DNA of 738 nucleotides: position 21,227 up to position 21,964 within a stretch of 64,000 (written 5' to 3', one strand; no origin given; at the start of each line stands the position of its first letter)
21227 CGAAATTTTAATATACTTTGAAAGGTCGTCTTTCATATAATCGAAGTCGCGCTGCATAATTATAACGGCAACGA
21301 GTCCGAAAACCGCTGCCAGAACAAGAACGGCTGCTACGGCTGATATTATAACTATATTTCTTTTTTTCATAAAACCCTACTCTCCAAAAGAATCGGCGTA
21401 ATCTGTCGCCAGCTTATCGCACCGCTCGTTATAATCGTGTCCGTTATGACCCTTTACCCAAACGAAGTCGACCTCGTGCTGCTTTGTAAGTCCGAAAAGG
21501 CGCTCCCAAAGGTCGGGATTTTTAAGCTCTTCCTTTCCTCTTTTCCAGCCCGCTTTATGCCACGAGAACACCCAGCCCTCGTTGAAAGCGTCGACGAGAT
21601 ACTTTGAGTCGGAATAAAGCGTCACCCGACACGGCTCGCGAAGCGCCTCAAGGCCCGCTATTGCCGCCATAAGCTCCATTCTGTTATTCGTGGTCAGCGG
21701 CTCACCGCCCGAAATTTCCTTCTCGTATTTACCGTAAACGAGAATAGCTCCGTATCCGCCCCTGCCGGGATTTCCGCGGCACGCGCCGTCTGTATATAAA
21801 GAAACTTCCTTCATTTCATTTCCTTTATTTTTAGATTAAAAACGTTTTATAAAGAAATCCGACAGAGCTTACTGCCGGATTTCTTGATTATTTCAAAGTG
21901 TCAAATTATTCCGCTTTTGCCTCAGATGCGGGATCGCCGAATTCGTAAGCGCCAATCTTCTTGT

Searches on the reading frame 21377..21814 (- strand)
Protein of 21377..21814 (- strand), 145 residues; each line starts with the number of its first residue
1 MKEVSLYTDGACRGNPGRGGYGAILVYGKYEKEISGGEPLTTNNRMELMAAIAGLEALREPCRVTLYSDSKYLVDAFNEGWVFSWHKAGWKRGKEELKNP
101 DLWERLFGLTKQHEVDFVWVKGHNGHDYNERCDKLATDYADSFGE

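Call 55: find_related_loci(query=window:21377-21814:-, collection=metagenome_contigs, flank=10000)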
Query window:21377-21814:- (145 aa) in metagenome_contigs; peptide patterns used: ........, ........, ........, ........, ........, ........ (x = any residue, [..] = any of these).
600 stretches matched a pattern (row limit reached: there are more); 436 encode a relative of the query (tblastn E <= 1e-3); the best 80 are kept; 80 distinct loci.
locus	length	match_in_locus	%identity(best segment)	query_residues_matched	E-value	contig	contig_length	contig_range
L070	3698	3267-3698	92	1-144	1e-89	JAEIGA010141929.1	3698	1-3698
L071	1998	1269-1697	85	1-143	9e-86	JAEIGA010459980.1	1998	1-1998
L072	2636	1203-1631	82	1-143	2e-79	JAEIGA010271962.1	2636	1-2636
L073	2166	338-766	80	1-143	4e-80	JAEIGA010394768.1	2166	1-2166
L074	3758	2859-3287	79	1-143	1e-77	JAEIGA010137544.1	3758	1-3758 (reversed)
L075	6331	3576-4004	78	1-143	5e-76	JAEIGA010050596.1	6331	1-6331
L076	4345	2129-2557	78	1-143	5e-76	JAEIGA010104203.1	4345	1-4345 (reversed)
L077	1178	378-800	77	1-143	2e-79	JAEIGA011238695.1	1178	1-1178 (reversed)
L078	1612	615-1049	74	1-145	7e-74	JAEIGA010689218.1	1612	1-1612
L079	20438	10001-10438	74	1-145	9e-71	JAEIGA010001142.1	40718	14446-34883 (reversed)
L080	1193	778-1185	72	1-136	2e-68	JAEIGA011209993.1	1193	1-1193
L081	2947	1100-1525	65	1-141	2e-60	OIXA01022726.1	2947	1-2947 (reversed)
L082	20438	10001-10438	64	1-145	3e-60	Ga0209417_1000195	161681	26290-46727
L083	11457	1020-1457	64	1-145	7e-59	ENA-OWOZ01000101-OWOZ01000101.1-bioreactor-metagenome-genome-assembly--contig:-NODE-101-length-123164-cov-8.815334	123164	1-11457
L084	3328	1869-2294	63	2-142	5e-58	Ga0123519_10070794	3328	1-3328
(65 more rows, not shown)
